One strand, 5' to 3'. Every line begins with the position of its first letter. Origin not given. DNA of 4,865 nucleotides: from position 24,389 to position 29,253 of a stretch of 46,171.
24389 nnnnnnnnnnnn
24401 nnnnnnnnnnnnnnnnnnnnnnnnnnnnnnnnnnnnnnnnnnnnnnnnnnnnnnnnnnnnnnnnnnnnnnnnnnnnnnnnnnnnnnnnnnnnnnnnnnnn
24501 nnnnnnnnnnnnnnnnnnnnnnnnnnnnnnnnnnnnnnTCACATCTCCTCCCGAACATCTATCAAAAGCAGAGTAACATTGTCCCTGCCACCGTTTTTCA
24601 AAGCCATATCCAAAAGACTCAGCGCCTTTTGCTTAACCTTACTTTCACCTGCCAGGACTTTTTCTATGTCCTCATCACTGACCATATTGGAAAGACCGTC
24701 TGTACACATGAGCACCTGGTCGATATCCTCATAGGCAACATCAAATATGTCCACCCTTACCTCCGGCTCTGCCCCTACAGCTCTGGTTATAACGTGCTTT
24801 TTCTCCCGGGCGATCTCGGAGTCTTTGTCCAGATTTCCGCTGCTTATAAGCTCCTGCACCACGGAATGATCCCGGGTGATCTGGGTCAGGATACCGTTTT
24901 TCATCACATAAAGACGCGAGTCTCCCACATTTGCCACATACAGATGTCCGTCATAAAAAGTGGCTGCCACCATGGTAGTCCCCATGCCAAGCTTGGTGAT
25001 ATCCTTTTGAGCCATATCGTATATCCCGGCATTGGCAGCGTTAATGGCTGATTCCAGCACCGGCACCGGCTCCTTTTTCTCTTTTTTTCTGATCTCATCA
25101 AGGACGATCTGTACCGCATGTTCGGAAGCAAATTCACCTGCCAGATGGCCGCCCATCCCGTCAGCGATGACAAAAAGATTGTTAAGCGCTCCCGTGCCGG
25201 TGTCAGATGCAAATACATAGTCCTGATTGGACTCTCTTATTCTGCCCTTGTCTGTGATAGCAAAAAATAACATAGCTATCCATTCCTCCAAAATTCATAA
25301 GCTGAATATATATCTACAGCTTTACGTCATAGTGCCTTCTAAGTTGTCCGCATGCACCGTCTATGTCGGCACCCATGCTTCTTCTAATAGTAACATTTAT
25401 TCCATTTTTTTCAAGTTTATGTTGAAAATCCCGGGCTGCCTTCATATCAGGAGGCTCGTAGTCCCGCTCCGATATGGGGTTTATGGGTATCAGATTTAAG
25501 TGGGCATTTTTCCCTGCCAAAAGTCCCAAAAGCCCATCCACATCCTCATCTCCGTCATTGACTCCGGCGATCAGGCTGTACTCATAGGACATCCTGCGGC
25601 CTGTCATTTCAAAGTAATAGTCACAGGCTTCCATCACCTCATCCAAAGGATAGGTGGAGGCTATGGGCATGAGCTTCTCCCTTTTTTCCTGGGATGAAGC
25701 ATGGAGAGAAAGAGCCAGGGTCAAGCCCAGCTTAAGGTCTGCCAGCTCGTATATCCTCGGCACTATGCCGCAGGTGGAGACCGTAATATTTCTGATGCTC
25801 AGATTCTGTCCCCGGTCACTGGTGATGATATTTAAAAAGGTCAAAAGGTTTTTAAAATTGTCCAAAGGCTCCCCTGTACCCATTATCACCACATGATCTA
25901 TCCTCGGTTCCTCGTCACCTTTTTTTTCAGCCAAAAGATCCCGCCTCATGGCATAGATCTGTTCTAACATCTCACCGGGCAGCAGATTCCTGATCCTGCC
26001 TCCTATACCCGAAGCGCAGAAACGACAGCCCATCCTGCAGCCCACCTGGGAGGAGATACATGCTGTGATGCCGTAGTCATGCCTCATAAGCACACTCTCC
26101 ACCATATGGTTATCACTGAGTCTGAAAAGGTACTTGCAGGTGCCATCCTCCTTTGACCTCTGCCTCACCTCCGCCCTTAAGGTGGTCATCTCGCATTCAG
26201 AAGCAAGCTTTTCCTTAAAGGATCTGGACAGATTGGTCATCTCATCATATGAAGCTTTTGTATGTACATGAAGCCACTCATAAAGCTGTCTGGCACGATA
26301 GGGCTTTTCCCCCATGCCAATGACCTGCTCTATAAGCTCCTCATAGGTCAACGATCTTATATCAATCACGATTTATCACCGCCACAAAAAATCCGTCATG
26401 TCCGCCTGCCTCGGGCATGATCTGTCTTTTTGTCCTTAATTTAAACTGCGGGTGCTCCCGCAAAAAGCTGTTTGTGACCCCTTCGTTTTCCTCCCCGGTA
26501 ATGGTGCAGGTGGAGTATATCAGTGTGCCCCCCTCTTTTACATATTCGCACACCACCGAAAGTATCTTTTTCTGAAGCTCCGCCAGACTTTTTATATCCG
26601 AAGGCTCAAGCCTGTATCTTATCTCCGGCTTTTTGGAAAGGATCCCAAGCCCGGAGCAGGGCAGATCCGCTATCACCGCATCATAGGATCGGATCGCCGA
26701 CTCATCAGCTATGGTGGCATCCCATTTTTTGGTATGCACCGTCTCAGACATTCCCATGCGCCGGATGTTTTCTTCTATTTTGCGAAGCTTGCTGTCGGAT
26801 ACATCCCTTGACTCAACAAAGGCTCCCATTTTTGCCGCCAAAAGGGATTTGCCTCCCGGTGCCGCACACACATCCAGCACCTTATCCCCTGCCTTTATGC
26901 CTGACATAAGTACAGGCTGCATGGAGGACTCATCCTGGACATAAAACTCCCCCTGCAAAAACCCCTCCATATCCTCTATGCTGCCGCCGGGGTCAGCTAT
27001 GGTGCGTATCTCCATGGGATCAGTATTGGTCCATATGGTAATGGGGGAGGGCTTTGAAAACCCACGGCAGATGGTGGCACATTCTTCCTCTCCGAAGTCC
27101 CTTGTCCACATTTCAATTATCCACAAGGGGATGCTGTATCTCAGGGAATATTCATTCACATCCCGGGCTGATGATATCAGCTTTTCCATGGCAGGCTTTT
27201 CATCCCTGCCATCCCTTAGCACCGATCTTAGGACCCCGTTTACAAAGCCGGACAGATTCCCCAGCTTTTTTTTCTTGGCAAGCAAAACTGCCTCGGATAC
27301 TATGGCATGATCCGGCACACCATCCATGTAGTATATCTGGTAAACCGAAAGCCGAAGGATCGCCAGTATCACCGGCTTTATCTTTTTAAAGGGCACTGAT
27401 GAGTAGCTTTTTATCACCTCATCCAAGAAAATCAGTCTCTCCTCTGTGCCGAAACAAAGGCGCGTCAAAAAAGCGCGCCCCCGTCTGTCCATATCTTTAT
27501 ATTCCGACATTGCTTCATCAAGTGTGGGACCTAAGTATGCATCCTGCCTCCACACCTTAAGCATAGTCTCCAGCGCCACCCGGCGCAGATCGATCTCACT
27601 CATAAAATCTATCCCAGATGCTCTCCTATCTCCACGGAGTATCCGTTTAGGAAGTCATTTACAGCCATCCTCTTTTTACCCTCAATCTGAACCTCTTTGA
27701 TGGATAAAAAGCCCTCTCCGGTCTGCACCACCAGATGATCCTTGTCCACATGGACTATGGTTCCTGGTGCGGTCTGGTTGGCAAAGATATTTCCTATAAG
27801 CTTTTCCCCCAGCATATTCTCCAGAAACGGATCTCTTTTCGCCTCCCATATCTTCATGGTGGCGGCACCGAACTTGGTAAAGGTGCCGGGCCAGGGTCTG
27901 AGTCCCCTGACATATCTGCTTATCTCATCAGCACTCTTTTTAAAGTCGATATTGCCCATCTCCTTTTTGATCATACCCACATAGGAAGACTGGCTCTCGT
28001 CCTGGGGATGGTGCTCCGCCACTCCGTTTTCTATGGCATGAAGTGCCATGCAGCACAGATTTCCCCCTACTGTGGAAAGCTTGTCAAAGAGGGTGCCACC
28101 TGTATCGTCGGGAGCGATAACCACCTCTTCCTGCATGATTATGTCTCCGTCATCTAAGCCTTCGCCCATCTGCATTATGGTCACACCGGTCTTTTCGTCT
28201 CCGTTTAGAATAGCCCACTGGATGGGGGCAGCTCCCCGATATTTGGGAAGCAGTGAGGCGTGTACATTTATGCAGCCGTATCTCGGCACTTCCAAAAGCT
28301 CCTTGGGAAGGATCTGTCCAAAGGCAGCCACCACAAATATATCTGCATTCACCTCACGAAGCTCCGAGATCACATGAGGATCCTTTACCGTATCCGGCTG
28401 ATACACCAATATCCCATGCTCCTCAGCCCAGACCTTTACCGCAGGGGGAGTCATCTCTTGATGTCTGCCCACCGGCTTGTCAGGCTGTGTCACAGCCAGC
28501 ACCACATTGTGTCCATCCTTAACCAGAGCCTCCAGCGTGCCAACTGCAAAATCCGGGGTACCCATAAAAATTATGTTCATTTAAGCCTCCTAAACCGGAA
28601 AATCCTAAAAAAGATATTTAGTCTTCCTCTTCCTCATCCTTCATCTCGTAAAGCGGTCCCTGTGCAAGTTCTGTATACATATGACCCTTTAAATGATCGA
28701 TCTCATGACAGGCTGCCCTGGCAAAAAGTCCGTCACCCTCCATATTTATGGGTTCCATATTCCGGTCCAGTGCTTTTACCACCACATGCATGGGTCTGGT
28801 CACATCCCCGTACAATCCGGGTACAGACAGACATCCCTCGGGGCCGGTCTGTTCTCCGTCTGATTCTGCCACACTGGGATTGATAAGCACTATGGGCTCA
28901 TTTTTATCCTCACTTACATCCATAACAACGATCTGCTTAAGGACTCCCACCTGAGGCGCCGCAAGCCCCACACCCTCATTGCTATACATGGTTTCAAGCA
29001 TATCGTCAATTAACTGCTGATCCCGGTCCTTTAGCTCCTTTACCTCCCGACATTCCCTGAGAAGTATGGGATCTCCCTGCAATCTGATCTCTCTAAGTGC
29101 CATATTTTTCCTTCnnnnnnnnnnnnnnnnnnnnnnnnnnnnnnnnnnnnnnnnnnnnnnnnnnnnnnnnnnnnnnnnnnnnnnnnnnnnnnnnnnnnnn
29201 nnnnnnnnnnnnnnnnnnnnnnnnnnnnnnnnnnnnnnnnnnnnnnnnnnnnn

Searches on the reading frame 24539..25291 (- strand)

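Call 10: search_protein_families(library=pfam, proteins=[window:24539-25291:-], max_evalue=0.00001)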
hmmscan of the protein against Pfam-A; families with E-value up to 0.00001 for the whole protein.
window:24539-25291:- (250 aa): 2 families
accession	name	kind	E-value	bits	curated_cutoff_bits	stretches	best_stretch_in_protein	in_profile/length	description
PF13672.11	PP2C_2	-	1.1e-17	64.8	24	1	20-208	10-182/209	Protein phosphatase 2C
PF00481.26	PP2C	-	1e-14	55.3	20.3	1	37-145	34-143/255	Protein phosphatase 2C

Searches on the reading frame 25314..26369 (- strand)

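Call 10: search_protein_families(library=pfam, proteins=[window:25314-26369:-], max_evalue=0.00001)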
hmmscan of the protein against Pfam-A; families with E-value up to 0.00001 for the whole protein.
window:25314-26369:- (351 aa): 2 families
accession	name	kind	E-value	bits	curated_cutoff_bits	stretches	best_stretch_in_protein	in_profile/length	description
PF21016.3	RlmN_N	-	2.7e-15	56.3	24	1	3-60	2-59/60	Ribosomal RNA large subunit methyltransferase N-terminal domain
PF04055.27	Radical_SAM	-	1.7e-14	54.8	29.5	1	106-277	2-162/166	Radical SAM superfamily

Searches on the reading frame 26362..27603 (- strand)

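Call 10: search_protein_families(library=pfam, proteins=[window:26362-27603:-], max_evalue=0.00001)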
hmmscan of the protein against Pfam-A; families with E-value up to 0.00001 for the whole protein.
window:26362-27603:- (413 aa): 3 families
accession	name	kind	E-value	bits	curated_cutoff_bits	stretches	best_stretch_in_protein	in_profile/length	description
PF01189.24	Methyltr_RsmB-F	-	9.7e-42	143.3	27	1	237-408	7-196/199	16S rRNA methyltransferase RsmB/F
PF01029.23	NusB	-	1.9e-30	106.4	23.1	1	7-130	4-133/133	NusB family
PF01728.25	FtsJ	-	7.5e-06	26.4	24.1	0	236-383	19-154/181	FtsJ-like methyltransferase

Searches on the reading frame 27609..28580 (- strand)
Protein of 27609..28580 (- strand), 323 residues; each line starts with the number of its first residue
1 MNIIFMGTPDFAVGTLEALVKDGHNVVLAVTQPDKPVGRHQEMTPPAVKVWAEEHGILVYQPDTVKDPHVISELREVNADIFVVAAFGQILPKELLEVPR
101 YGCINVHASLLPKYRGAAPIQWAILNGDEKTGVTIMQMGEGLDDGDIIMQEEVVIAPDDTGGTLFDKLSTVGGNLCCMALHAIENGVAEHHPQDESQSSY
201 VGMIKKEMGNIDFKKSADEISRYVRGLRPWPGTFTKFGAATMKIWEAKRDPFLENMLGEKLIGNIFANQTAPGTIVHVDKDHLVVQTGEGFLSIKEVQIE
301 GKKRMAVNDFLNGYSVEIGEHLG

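Call 10: search_protein_families(library=pfam, proteins=[window:27609-28580:-], max_evalue=0.00001)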
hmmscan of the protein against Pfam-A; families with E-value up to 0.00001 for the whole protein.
window:27609-28580:- (323 aa): 2 families
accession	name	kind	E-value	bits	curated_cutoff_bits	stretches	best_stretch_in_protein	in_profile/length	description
PF00551.24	Formyl_trans_N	-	6.3e-47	160.1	26.1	1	1-175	1-176/181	Formyl transferase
PF02911.23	Formyl_trans_C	-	5.7e-27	94.3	21.1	1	204-314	2-99/100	Formyl transferase, C-terminal domain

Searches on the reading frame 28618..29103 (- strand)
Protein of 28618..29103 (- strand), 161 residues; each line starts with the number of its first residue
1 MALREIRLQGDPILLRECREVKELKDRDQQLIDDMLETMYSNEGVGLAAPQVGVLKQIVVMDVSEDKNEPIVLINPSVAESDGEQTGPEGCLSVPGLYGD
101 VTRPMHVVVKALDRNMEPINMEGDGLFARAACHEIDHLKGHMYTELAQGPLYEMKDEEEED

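Call 10: search_protein_families(library=pfam, proteins=[window:28618-29103:-], max_evalue=0.00001)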
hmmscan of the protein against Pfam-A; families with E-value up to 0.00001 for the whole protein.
window:28618-29103:- (161 aa): 1 family
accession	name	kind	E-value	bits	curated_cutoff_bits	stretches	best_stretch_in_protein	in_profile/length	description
PF01327.26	Pep_deformylase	-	1.9e-49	167.7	22.8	1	4-145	2-148/156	Polypeptide deformylase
